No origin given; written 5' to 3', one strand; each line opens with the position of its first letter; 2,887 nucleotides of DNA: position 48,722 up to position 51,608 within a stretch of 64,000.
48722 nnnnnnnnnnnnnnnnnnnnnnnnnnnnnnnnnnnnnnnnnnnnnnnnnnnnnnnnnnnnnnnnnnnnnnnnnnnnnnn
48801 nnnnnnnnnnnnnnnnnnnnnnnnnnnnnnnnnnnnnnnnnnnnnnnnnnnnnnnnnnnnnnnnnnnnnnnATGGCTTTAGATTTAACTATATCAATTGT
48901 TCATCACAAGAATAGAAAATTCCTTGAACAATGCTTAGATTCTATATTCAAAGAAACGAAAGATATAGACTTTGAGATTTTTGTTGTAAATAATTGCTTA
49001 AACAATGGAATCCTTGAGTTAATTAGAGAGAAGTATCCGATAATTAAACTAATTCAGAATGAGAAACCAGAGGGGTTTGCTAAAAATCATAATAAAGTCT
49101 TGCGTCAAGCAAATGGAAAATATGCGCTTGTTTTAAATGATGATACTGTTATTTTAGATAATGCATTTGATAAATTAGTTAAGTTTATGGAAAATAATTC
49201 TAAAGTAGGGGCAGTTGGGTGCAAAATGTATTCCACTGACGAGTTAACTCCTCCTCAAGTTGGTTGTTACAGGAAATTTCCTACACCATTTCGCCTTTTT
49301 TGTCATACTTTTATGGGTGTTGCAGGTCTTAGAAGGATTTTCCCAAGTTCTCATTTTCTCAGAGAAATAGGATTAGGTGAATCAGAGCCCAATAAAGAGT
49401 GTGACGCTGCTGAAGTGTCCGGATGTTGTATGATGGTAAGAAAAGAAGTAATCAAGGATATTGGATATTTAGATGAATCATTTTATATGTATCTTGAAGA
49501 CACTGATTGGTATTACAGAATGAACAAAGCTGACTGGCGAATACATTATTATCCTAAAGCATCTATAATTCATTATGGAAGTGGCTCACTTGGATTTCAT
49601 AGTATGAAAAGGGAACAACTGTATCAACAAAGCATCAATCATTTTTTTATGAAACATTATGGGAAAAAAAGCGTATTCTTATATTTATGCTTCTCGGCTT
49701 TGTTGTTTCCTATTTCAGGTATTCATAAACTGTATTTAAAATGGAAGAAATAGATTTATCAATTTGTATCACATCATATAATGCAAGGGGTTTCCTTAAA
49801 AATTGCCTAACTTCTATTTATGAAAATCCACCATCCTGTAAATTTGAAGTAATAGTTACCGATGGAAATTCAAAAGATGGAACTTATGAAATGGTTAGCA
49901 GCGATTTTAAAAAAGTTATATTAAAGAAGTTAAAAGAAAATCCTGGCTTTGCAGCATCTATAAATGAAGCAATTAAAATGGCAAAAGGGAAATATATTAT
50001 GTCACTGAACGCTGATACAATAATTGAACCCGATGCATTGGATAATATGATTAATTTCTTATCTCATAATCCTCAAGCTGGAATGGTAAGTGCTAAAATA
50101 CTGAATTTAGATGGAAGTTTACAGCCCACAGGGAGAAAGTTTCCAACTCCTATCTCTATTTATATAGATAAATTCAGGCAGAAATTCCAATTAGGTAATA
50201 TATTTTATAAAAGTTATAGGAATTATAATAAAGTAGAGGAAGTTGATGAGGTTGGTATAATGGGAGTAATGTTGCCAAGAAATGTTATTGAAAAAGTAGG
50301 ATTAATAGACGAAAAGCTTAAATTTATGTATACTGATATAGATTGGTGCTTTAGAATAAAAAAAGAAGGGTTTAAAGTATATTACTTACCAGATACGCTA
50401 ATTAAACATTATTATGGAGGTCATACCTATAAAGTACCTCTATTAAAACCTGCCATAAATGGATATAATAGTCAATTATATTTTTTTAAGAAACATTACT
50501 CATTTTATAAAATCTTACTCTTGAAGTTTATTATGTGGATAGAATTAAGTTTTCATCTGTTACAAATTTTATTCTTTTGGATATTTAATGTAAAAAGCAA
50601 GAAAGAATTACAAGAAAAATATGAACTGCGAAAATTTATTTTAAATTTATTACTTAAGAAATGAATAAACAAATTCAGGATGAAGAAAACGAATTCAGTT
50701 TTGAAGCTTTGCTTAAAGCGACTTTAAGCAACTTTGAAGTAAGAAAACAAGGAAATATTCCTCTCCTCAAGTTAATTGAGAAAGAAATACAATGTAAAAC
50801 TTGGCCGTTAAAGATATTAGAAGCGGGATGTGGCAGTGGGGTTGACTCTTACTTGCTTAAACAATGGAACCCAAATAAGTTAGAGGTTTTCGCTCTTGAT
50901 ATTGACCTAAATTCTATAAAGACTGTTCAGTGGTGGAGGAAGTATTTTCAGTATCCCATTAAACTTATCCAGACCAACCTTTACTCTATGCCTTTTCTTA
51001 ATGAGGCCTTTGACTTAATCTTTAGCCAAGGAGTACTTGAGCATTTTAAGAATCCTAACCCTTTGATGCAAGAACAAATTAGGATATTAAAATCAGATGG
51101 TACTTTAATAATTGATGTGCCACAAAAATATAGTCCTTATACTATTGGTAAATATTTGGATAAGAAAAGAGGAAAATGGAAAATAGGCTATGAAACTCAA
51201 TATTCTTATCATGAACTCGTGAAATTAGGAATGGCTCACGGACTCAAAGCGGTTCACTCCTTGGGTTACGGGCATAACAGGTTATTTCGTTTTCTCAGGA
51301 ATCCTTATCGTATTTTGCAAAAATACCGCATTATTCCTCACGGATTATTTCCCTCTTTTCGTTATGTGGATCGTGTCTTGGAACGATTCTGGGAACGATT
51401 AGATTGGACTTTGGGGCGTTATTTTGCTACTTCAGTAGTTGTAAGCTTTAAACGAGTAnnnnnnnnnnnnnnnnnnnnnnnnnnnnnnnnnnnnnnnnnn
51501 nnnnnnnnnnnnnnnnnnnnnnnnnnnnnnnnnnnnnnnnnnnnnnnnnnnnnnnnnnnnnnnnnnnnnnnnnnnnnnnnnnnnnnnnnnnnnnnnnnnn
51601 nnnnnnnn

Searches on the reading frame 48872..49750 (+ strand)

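Call 58: search_protein_families(library=pfam, proteins=[window:48872-49750:+], max_evalue=0.00001)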
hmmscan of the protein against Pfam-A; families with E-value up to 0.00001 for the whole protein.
window:48872-49750:+ (293 aa): 3 families
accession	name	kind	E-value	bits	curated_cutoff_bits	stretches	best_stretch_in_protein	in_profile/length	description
PF00535.33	Glycos_transf_2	-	1.5e-20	74.2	23.3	1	9-130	4-127/168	Glycosyl transferase family 2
PF13641.12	Glyco_tranf_2_3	-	5.2e-19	69.6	27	1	9-235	7-212/230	Glycosyltransferase like family 2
PF13632.12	Glyco_trans_2_3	-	1.3e-07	32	27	0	179-256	69-144/198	Glycosyl transferase family group 2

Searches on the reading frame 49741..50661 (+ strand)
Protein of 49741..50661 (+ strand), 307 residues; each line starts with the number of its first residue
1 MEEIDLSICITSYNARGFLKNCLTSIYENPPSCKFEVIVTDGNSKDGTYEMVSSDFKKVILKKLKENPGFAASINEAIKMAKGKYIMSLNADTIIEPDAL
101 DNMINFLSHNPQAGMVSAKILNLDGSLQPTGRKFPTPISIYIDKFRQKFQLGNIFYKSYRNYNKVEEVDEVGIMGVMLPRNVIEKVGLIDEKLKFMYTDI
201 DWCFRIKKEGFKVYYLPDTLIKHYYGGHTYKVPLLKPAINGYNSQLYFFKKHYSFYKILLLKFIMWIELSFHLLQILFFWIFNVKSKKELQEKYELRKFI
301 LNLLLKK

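Call 58: search_protein_families(library=pfam, proteins=[window:49741-50661:+], max_evalue=0.00001)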
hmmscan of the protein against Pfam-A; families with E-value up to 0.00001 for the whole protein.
window:49741-50661:+ (307 aa): 2 families
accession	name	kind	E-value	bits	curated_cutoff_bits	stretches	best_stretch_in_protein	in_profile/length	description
PF00535.33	Glycos_transf_2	-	1.2e-25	90.8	23.3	1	7-147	1-142/168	Glycosyl transferase family 2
PF13641.12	Glyco_tranf_2_3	-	2.3e-15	57.7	27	1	6-224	3-212/230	Glycosyltransferase like family 2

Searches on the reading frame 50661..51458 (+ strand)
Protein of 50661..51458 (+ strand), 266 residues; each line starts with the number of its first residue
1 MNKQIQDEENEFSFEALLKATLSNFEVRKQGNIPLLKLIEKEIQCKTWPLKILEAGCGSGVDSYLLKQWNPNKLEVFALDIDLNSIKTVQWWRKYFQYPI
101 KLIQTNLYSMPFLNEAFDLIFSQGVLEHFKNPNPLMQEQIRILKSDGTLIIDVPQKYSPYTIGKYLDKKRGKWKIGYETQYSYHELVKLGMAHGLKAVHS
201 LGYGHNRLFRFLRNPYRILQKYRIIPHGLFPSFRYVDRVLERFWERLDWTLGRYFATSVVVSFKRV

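Call 58: search_protein_families(library=pfam, proteins=[window:50661-51458:+], max_evalue=0.00001)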
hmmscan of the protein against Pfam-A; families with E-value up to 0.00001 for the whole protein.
window:50661-51458:+ (266 aa): 5 families
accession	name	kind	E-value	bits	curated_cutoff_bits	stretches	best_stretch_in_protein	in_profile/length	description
PF08241.18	Methyltransf_11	-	5.1e-17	62.7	21.2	1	53-151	1-95/95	Methyltransferase domain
PF13847.12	Methyltransf_31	-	2.3e-13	50.5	27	1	51-155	6-113/145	Methyltransferase domain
PF13649.12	Methyltransf_25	-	2.6e-13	50.9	27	1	52-147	1-97/97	Methyltransferase domain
PF13489.12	Methyltransf_23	-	1.2e-11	45.1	27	1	50-169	24-128/164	Methyltransferase domain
PF08242.18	Methyltransf_12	-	1e-08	36.2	30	1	53-149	1-98/98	Methyltransferase domain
